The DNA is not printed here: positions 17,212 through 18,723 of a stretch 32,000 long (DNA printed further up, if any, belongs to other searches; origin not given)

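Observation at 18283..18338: Short hairpin repeat family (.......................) occurs as tandem doublets both between genes and in frame inside genes; 33-nt period in coding copies, 32 nt in the intergenic copy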

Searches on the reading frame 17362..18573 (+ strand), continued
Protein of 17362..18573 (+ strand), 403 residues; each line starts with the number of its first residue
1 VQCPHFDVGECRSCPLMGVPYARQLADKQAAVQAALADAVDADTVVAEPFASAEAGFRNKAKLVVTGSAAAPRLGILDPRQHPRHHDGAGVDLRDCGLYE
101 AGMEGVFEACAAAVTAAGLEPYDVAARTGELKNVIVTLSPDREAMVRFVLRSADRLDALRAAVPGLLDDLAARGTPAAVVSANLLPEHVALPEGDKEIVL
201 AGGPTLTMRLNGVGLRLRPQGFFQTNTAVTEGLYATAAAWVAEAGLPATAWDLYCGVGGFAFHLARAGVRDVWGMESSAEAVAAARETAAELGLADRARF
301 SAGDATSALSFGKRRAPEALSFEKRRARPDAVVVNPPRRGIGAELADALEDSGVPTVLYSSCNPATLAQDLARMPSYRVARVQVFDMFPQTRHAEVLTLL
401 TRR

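Call 48: find_encoding_contigs(protein=P0032, flank=10000, max_places=1)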
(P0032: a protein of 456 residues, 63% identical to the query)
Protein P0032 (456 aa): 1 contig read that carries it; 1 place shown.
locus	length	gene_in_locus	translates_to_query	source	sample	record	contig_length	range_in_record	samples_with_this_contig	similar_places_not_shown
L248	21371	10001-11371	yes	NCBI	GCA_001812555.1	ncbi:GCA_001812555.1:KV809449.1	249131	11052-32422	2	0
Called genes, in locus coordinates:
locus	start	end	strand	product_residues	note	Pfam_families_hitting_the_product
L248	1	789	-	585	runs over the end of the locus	PF00664:ABC_membrane, PF00005:ABC_tran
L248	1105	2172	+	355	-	PF03061:4HBT, PF13279:4HBT_2 (weak), PF03061:4HBT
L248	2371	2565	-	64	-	-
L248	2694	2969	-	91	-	PF02583:Trns_repr_metal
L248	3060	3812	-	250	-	PF01925:TauE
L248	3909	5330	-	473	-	PF00753:Lactamase_B, PF00581:Rhodanese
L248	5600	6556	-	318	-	-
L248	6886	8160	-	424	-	PF13091:PLDc_2, PF00614:PLDc, PF13091:PLDc_2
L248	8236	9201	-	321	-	PF03061:4HBT (weak)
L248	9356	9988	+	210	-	PF02985:HEAT (faint), PF13646:HEAT_2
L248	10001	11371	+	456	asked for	PF13649:Methyltransf_25 (weak), PF13847:Methyltransf_31 (weak), PF05958:tRNA_U5-meth_tr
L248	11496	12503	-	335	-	PF00142:Fer4_NifH (weak), PF01656:CbiA, PF02374:ArsA_ATPase, PF10609:ParA (faint), PF13614:AAA_31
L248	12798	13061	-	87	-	PF25952:DUF7990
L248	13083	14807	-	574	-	PF02554:CstA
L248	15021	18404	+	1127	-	PF00702:Hydrolase, PF13419:HAD_2, PF03636:Glyco_hydro_65N, PF03632:Glyco_hydro_65m, PF03633:Glyco_hydro_65C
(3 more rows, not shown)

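Call 49: find_encoding_contigs(protein=P0003, flank=10000, max_places=1)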
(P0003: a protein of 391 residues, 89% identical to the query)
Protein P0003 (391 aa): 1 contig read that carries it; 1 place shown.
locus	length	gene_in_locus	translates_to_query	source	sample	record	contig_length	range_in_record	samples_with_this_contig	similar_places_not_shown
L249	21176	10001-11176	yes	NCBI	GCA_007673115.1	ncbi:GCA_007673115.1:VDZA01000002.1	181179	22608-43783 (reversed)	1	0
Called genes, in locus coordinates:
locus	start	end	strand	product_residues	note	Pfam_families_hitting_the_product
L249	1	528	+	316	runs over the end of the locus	PF03061:4HBT, PF13279:4HBT_2 (weak), PF03061:4HBT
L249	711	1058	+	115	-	-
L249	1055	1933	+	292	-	-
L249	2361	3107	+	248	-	-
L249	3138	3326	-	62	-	-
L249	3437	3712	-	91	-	PF02583:Trns_repr_metal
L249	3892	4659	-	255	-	PF01925:TauE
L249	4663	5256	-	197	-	PF00581:Rhodanese, PF11127:YgaP-like_TM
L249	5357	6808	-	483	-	PF00753:Lactamase_B, PF00581:Rhodanese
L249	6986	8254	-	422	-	PF13091:PLDc_2, PF00614:PLDc, PF13091:PLDc_2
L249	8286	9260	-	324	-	PF13279:4HBT_2 (faint), PF03061:4HBT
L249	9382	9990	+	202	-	PF12717:Cnd1 (faint), PF02985:HEAT (faint), PF13646:HEAT_2 (weak)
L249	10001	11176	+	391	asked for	PF05958:tRNA_U5-meth_tr, PF05175:MTS (weak), PF09445:Methyltransf_15 (weak), PF13649:Methyltransf_25, PF13847:Methyltransf_31 (weak)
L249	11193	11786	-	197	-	-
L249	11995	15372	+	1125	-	PF00702:Hydrolase, PF13419:HAD_2, PF03636:Glyco_hydro_65N, PF03632:Glyco_hydro_65m, PF03633:Glyco_hydro_65C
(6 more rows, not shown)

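Call 50: find_encoding_contigs(protein=P0011, flank=10000, max_places=1)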
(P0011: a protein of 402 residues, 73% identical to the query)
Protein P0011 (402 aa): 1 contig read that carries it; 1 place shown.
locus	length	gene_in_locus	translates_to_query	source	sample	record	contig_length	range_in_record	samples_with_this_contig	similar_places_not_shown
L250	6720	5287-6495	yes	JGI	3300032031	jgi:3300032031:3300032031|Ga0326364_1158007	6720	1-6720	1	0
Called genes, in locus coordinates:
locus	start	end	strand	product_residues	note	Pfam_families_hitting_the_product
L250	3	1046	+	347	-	?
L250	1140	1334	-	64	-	-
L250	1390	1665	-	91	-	PF02583:Trns_repr_metal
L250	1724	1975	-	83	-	PF01925:TauE (weak)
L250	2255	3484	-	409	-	PF13091:PLDc_2, PF00614:PLDc (faint), PF13091:PLDc_2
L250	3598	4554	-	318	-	PF13279:4HBT_2 (faint), PF03061:4HBT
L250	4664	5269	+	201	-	PF02985:HEAT (faint), PF13646:HEAT_2 (weak)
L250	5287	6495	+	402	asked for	PF05958:tRNA_U5-meth_tr, PF13847:Methyltransf_31 (weak), PF13649:Methyltransf_25 (weak)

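Call 51: find_encoding_contigs(protein=P0048, flank=10000, max_places=1)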
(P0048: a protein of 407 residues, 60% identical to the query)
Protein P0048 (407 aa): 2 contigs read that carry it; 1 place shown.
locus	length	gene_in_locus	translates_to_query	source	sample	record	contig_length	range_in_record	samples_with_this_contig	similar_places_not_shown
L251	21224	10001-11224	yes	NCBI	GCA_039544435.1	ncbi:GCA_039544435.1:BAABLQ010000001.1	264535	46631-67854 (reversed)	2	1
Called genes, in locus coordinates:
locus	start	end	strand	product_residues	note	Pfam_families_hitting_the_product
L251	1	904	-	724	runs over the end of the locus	PF00664:ABC_membrane, PF00005:ABC_tran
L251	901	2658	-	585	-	PF00664:ABC_membrane, PF00005:ABC_tran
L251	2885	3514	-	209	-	PF09278:MerR-DNA-bind (weak), PF07739:TipAS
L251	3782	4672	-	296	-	-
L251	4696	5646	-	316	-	PF03061:4HBT, PF13279:4HBT_2 (faint), PF03061:4HBT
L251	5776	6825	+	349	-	PF03061:4HBT, PF13279:4HBT_2 (faint), PF13622:4HBT_3 (faint), PF03061:4HBT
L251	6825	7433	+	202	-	PF13513:HEAT_EZ (faint), PF02985:HEAT (faint), PF13646:HEAT_2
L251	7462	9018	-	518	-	PF00174:Oxidored_molyb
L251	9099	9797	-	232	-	PF02469:Fasciclin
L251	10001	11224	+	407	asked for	PF13847:Methyltransf_31 (weak), PF05958:tRNA_U5-meth_tr (weak)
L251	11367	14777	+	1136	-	PF00702:Hydrolase, PF13419:HAD_2, PF03636:Glyco_hydro_65N, PF03632:Glyco_hydro_65m, PF03633:Glyco_hydro_65C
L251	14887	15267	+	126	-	-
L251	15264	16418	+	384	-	PF00478:IMPDH (faint), PF03060:NMO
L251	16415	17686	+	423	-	PF23539:DUF7134, PF07730:HisKA_3, PF02518:HATPase_c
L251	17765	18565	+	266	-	PF00072:Response_reg, PF08281:Sigma70_r4_2 (faint), PF00196:GerE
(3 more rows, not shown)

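Call 76: predict_structure(alignment_id=A2)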
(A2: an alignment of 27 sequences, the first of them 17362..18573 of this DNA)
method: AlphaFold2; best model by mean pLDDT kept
length: 403 residues; sequences in the alignment: 27
mean_pLDDT: 89.0   pTM: 0.88
mean pLDDT of the five models: 89.0, 88.9, 88.5, 87.1, 83.4
residues with pLDDT >= 90: 259; 70-90: 111; 50-70: 22; < 50: 11
segments of 3 or more residues with pLDDT < 50: 188-192, 312-315
pLDDT, mean of each block of 10 residues (from residue 1): 82 87 95 97 97 85 90 88 81 88 93 97 88 92 94 93 98 97 68 72 93 91 80 97 92 93 96 91 94 94 80 50 65 92 92 95 96 97 93 94 94
secondary structure, 60 per line:
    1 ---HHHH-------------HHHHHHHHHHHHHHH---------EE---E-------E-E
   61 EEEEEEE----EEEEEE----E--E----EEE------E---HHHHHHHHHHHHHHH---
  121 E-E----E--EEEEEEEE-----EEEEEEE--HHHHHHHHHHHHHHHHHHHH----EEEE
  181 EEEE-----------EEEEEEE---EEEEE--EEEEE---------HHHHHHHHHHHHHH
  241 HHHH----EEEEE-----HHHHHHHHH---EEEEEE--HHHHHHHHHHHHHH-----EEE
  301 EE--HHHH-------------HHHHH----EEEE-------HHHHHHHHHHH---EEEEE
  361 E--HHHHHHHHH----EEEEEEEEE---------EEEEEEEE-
elements in order: H4-7 H21-35 E60-67 E72-77 E90-92 H103-117 E131-138 E144-150 H153-172 E177-184 E196-202 E206-210 E213-217 H227-244 E249-253 H259-267 E271-276 H279-292 E298-302 H305-308 H322-326 E331-334 H342-352 E356-361 H364-372 E377-385 E395-402

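Call 88: search_solved_structures(query=window:17362-18573:+, max_evalue=0.00001, show_alignments=1)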
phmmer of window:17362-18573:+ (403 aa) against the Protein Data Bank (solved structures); distinct sequences matched with E-value up to 0.00001: 10.
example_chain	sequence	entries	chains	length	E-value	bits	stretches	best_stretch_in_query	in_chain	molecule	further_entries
5xj1_A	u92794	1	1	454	1.3e-22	84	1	19-402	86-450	Uncharacterized RNA methyltransferase SP_1029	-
5zq1_A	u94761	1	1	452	3.3e-22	82.7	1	19-402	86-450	Uncharacterized RNA methyltransferase SP_1029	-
5zq0_A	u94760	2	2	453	3.3e-22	82.7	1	19-402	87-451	Uncharacterized RNA methyltransferase SP_1029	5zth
5xj2_A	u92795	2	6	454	3.4e-22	82.7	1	19-402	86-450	Uncharacterized RNA methyltransferase SP_1029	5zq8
2jjq_A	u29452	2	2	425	3.5e-16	62.8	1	205-399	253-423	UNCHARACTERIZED RNA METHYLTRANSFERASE PYRAB10780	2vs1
1uwv_A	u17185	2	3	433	4.2e-16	62.6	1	207-402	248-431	23S RRNA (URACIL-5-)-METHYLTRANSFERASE RUMA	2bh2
3bt7_A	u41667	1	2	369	2.9e-15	59.8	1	243-402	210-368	tRNA (uracil-5-)-methyltransferase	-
8z62_A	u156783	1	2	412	9.6e-13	51.5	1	193-403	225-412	23S rRNA (uracil(747)-C(5))-methyltransferase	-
8zc8_A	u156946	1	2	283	9.4e-06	28.5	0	245-324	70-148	MitM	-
21zq_A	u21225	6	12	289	9.8e-06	28.5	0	245-324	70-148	MitM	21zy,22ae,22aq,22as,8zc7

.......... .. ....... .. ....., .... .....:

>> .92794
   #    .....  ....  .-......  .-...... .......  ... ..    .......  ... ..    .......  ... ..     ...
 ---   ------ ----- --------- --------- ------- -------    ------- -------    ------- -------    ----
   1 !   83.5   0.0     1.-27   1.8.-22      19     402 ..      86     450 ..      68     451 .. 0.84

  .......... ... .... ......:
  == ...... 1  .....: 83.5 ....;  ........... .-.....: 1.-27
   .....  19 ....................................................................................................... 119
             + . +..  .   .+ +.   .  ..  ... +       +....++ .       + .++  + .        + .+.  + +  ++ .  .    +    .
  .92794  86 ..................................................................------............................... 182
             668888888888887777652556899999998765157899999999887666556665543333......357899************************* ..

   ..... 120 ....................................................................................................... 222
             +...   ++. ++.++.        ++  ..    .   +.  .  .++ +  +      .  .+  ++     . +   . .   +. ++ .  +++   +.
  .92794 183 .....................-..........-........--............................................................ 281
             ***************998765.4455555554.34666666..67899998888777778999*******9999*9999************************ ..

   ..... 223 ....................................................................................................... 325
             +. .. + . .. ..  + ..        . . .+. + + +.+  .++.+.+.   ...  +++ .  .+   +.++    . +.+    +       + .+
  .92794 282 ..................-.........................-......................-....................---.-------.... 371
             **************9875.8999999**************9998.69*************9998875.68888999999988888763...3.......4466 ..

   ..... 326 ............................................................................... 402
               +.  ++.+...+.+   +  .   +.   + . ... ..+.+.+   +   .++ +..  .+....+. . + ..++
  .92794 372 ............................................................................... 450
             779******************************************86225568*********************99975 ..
